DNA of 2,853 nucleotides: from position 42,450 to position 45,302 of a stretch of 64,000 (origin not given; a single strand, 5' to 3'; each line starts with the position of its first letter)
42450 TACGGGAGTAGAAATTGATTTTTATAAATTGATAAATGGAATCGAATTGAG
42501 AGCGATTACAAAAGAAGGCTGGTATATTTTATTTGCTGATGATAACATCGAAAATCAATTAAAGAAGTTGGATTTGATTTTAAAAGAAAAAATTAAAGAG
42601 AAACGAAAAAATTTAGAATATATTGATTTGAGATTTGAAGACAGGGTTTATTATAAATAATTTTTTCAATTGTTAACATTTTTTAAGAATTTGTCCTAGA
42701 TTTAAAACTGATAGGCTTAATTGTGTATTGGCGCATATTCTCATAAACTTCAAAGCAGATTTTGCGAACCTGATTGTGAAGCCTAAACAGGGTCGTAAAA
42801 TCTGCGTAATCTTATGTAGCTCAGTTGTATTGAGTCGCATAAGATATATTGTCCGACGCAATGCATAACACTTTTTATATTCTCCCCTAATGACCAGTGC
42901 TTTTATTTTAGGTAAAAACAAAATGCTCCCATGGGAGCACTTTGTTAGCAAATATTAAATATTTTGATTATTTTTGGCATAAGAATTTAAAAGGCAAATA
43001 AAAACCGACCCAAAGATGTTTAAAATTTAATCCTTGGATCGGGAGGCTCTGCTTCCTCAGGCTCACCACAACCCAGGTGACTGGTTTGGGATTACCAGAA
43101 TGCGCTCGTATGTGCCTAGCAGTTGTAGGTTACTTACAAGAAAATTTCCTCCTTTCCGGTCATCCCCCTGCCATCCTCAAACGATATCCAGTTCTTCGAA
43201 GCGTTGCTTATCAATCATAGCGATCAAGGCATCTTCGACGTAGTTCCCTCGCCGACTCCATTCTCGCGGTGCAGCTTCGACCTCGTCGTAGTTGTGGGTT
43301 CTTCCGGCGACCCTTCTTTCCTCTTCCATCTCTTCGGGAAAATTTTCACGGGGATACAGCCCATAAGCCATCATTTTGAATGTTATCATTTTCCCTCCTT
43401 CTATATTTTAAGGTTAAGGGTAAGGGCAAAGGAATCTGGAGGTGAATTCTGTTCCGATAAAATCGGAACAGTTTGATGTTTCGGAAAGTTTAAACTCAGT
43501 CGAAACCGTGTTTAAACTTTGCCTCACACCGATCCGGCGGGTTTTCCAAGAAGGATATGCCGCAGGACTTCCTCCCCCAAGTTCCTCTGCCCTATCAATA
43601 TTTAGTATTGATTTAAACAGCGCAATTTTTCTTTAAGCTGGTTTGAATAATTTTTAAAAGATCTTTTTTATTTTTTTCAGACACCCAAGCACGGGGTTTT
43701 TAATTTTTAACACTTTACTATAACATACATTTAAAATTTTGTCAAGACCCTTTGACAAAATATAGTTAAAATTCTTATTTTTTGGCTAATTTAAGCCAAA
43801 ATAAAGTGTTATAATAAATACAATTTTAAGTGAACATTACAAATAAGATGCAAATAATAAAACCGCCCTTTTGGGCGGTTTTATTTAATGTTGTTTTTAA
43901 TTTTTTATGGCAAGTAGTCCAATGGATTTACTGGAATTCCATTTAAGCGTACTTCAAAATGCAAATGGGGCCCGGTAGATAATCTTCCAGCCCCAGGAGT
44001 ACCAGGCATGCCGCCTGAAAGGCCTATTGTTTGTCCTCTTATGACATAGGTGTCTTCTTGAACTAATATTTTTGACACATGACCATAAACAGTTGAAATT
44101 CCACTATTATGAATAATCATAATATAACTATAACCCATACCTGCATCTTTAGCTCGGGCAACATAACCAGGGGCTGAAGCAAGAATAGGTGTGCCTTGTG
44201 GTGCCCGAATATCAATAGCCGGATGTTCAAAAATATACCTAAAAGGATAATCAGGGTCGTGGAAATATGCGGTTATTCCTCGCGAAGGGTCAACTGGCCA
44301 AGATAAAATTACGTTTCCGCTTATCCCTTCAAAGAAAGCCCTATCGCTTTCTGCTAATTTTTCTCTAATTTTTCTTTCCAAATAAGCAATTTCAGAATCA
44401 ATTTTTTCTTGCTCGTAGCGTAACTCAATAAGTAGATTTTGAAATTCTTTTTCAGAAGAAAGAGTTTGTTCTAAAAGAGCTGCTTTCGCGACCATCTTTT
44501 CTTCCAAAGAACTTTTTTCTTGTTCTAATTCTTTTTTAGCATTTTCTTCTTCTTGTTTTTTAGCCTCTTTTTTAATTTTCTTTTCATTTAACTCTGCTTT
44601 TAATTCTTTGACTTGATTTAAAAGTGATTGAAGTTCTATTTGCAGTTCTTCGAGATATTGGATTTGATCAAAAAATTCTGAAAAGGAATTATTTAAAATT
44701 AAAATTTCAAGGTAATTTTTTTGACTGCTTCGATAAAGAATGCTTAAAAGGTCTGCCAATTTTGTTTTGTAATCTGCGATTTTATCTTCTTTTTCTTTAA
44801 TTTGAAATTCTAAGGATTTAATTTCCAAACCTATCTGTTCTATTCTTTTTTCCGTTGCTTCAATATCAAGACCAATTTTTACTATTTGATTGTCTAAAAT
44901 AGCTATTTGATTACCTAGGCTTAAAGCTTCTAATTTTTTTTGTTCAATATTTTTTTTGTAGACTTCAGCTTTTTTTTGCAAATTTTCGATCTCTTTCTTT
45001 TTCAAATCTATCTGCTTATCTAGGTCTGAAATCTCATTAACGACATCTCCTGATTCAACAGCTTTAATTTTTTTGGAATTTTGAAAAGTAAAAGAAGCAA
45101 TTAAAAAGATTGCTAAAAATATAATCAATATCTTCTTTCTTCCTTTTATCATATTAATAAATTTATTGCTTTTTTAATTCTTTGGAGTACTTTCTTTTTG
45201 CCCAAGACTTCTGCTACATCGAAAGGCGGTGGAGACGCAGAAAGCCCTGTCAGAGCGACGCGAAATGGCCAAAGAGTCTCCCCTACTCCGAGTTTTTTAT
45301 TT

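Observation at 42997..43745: Self-contained GC-rich structured-RNA locus with embedded atypical 70-codon ORF, where ftsA/ftsZ would be expected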

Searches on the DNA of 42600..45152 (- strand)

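Call 4: search_rna_families(source=window, start=42600, end=44000, threshold=evalue, max_evalue=10, show_alignments=4)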
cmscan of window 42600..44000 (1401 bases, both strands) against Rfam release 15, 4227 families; matches with E-value up to 10: 39.
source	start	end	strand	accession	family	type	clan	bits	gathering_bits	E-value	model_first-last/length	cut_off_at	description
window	43837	43958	-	RF02330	TtnuHACA23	Gene; snRNA; snoRNA; HACA-box;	-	33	100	0.015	1-135/135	no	Tetrahymena snoRNA TtnuHACA23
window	43810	43888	+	RF01859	Phe_leader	Cis-reg; leader;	-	30.1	55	0.012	1-125/125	no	Phenylalanine leader peptide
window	43818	43886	+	RF00512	Leu_leader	Cis-reg; leader;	-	29.2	50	0.0013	1-148/148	no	Leucine operon leader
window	43853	43902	-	RF01859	Phe_leader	Cis-reg; leader;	-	27.6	55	0.043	1-125/125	no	Phenylalanine leader peptide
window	43828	43907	+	RF01770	rimP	Cis-reg; leader;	-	25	47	0.2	1-102/102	no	Gammaprotebacteria rimP leader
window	43823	43887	+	RF02495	ohsC_RNA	Gene; antitoxin;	-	24.7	50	0.47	1-77/77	no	Oppression of Hydrophobic ORF by sRNA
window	43855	43970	-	RF00512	Leu_leader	Cis-reg; leader;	-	24.3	50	0.024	1-148/148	no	Leucine operon leader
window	43821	43888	-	RF02900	AaHKsRNA82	Gene; sRNA;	-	23.5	51.4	0.85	1-81/81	no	Aggregatibacter sRNA 82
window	43854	43953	-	RF00106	RNAI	Gene; antisense;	-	22.3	47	0.18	1-102/102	no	RNAI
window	43854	43968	-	RF01408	sraL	Gene; sRNA;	-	21.6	39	0.029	1-142/142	no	sraL Hfq binding RNA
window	43856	43923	-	RF02057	STnc40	Gene; sRNA;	-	21.5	45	0.79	1-70/70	no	Salmonella enterica sRNA STnc40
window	42915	42972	-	RF01859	Phe_leader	Cis-reg; leader;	-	20.5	55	1.6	1-125/125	no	Phenylalanine leader peptide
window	43820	43888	+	RF01472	rli40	Gene; sRNA;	-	20.3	100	0.019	1-263/263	no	Listeria sRNA rli40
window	43859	43908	-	RF02844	RefA9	Gene; antisense;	-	20.2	49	3.5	1-64/64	no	Enterococcus sRNA A9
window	43854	43923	-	RF02495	ohsC_RNA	Gene; antitoxin;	-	20.2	50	3.9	1-77/77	no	Oppression of Hydrophobic ORF by sRNA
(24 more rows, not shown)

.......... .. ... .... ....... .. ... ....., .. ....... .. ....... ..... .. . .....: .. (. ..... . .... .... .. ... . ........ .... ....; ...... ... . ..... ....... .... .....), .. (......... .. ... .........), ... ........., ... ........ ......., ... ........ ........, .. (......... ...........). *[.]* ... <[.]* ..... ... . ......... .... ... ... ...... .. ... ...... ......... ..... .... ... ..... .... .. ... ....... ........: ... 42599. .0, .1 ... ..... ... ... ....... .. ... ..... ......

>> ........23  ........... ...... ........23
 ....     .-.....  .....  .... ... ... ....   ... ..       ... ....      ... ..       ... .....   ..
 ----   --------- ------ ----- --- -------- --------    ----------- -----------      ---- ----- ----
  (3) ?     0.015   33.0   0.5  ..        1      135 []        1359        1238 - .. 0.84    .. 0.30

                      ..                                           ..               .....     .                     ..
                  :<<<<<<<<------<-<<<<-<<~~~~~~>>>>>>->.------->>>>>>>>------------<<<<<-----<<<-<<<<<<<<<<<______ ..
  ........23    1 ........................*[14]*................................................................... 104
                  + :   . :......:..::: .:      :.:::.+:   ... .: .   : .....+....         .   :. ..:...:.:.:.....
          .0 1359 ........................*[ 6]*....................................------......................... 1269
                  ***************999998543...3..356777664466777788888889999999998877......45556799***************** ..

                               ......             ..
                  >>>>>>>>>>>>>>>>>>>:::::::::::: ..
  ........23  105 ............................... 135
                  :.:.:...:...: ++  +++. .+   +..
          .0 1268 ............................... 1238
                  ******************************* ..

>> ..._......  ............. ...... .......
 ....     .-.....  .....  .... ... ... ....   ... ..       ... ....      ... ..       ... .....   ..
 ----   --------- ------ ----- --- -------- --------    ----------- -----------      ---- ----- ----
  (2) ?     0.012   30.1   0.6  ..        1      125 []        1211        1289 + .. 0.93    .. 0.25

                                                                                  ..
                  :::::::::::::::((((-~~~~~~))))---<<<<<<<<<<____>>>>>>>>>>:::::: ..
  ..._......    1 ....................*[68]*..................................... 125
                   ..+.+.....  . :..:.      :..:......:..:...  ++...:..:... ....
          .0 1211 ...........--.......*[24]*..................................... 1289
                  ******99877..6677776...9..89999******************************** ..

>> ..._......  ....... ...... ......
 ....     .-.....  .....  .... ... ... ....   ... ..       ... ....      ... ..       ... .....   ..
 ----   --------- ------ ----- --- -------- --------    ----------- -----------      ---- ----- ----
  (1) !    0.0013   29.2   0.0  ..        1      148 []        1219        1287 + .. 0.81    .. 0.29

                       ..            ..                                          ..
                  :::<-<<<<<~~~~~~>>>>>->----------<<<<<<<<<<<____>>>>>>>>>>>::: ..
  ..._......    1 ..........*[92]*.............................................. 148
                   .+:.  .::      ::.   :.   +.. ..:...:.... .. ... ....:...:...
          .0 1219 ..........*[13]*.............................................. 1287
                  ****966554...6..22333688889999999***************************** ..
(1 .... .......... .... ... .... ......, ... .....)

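Call 62: build_rna_model(alignment_id=A4)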
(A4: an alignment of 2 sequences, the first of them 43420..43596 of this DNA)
Model R1 built from alignment A4 (2 sequences, 177 columns); structure: RNAalifold consensus.
model positions 177; base pairs 63; branch points 2; effective number of sequences 0.64; information 0.589 bits per position. Calibrated on 0.2 Mb of random sequence (short: E-values are rough).
structure used (alignment columns):
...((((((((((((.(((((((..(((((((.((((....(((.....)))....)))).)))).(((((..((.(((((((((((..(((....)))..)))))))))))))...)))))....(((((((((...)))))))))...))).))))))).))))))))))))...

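Call 63: search_with_rna_model(model_id=R1, sources=[window, L002, L003, L004, L005, L006, L007, L008, L009, L010, L011, L012, L013, L014, L015, L016, L017, L018, L019, L020, L021, L022, L023, L024, L025, L026, L027, L028, L029, L030, L031, L032, L033, L034, L035, L036, L037, L038, L039, L040, L041, L042, L043, L044, L045, L046, L047, L048, L049, L050, L051, L052, L053, L054, L055, L056, L057, L058, L059, L060, L061, L062, L063, L064, L065, L066, L067, L068, L069, L070, L071, L072, L073, L074, L075, L076, L077, L078, L079, L080, L081, L082, L083, L084, L085, L086, L087, L088, L089, L090, L091, L092, L093, L094, L095, L096, L097, L098, L099], max_evalue=10)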
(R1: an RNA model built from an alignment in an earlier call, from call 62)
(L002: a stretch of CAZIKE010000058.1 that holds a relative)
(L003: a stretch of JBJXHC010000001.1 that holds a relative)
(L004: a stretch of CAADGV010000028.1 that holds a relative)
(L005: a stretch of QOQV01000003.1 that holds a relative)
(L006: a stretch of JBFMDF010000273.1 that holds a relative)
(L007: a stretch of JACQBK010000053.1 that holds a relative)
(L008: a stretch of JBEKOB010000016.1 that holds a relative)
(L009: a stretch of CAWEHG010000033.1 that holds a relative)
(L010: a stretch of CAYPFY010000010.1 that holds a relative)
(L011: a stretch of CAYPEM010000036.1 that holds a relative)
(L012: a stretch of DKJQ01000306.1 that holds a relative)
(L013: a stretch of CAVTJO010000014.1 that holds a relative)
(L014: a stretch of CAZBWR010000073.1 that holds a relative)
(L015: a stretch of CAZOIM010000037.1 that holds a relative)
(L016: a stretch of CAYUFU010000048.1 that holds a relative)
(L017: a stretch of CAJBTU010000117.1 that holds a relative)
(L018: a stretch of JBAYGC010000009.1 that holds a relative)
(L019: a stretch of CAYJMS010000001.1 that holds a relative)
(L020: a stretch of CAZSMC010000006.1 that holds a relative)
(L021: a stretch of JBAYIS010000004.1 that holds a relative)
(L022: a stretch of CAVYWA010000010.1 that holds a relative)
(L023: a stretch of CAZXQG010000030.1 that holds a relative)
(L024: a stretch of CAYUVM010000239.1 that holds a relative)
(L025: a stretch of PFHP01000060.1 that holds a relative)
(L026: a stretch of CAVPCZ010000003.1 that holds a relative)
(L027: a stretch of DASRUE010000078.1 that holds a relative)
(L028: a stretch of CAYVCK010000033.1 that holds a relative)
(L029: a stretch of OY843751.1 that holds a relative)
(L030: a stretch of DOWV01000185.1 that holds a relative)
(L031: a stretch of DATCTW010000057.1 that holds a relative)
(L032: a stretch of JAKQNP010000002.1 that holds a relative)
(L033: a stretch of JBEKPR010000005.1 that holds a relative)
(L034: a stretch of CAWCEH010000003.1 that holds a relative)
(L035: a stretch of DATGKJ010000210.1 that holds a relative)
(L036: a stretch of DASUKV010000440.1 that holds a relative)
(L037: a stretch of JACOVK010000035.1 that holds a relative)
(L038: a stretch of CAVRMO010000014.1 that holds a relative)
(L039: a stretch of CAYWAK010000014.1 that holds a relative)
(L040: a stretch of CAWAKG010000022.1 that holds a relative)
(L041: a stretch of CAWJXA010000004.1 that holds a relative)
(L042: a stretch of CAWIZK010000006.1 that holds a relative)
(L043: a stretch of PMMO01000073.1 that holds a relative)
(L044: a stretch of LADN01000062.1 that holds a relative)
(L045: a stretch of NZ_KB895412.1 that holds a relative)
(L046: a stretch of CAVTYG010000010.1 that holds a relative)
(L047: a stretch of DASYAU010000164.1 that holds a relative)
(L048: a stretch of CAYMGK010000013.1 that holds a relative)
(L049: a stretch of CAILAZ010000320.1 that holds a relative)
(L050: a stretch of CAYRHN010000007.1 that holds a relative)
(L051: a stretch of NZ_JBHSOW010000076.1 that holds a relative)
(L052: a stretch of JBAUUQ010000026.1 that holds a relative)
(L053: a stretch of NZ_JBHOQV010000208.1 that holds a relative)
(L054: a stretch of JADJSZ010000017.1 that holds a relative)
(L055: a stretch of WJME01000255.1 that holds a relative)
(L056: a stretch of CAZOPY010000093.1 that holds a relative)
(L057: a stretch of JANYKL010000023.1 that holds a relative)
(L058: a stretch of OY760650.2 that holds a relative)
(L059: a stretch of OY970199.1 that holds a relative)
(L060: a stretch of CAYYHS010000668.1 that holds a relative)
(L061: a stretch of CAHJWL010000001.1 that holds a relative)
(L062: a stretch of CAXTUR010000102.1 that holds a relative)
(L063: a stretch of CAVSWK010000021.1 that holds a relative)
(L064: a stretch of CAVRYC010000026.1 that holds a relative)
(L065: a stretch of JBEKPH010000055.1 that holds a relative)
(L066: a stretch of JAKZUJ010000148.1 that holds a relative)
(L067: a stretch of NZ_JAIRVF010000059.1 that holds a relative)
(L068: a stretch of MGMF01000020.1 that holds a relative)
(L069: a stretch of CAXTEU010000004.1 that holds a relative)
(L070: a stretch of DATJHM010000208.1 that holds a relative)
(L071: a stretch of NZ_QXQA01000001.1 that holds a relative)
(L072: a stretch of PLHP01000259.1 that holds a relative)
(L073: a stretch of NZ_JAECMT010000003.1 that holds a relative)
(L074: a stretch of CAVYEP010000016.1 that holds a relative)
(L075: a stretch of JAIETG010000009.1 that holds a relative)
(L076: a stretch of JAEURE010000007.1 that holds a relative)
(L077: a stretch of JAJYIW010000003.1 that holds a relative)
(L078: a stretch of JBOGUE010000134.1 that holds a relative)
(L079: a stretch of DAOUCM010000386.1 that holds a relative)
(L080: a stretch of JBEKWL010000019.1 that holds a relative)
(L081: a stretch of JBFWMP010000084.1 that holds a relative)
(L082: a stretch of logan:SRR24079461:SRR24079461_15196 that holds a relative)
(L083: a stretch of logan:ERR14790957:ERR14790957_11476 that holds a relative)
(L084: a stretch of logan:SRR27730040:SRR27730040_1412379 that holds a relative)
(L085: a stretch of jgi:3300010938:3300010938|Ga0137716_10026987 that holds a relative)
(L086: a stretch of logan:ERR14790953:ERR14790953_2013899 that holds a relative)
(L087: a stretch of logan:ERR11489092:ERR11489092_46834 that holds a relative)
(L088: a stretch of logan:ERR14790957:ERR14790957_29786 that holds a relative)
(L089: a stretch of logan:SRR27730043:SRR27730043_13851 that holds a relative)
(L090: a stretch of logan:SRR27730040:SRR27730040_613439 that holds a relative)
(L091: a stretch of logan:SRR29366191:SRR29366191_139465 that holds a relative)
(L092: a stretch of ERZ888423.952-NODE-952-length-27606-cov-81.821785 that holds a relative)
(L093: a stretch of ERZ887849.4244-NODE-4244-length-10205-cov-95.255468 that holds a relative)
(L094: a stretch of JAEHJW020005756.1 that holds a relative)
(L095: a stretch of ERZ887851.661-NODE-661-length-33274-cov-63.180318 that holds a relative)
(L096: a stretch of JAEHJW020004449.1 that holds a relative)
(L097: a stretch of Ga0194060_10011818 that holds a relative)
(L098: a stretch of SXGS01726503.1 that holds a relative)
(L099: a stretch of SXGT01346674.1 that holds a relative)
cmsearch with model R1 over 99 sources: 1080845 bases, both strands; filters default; matches with E-value up to 10: 4.
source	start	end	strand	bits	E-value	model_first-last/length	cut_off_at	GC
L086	313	489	+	207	2.3e-46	1-177/177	no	0.45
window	43420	43596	-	204.5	9.1e-46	1-177/177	no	0.47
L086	313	489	-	61.6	8.2e-12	1-177/177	no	0.45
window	43420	43596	+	47.9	1.5e-08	1-177/177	no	0.47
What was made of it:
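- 43423..43593 (-): Conserved 171-nt structured RNA domain forming a four-way junction.
- The closing helix is 12+7+3 bp and includes an internal GGAGG:CCUCC duplex.
- Arm 1 is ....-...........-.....
- Arm 2 is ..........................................
- Arm 3 is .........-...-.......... Strand: the covariance model scores 204 bits on this strand against 48 on the other (call 63).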

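Call 65: search_rna_families(sources=[L086, L087], threshold=evalue, max_evalue=1)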
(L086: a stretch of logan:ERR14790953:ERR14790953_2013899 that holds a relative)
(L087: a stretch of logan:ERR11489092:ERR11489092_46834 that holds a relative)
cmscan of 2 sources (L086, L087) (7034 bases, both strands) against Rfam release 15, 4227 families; matches with E-value up to 1: 5.
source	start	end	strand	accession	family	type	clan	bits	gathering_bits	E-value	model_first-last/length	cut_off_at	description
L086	60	125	-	RF01859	Phe_leader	Cis-reg; leader;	-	27.2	55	0.26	1-125/125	no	Phenylalanine leader peptide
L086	62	198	-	RF02607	AbsR25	Gene; sRNA;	-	26.5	47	0.24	1-164/164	no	Acinetobacter sRNA 25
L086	57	129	-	RF01772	rnk_pseudo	Cis-reg; leader;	-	25.8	55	0.42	1-108/108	no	Pseudomonas rnk leader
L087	3675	3791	+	RF02158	NPPA-AS1_3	Gene; lncRNA;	-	20.8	55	0.24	1-108/108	no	NPPA antisense RNA 1 conserved region 3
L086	60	134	-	RF02377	SurA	Gene; sRNA;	-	16.3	100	0.55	1-279/279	no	SurA sRNA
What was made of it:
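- On Any Rfam 15 family: The same holds for L086 and L087 (call 65).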
